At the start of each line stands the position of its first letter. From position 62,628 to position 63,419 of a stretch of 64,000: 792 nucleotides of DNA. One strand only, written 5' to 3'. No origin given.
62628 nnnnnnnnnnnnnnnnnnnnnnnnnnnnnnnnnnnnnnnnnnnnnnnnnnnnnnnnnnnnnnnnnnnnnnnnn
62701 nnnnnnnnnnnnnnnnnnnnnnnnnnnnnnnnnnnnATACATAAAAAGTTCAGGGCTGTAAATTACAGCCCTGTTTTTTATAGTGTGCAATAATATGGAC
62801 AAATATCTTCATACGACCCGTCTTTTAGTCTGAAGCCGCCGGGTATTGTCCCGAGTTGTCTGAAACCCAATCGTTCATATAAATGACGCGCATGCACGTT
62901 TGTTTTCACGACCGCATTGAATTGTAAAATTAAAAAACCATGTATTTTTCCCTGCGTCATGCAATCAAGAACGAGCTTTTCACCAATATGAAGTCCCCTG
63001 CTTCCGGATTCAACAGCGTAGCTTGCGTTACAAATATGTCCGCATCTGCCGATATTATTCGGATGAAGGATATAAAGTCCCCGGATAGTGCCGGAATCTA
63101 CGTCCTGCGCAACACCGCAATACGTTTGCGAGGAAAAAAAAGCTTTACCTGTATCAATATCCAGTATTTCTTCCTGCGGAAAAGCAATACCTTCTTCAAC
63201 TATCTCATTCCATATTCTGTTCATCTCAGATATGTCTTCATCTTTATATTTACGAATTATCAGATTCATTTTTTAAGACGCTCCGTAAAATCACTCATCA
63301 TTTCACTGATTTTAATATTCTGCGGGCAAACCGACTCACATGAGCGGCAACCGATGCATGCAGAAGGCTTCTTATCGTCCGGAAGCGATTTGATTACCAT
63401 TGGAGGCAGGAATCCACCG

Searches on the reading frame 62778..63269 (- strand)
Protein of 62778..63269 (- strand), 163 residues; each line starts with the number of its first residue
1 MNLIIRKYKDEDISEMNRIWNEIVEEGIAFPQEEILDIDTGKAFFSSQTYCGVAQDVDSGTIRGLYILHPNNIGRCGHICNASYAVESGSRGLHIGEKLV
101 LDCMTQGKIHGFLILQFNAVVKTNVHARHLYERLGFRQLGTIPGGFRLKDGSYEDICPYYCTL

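Call 72: find_encoding_contigs(protein=window:62778-63269:-, flank=10000, max_places=1)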
Protein window:62778-63269:- (163 aa): no gene with exactly this product is on record in the collection.
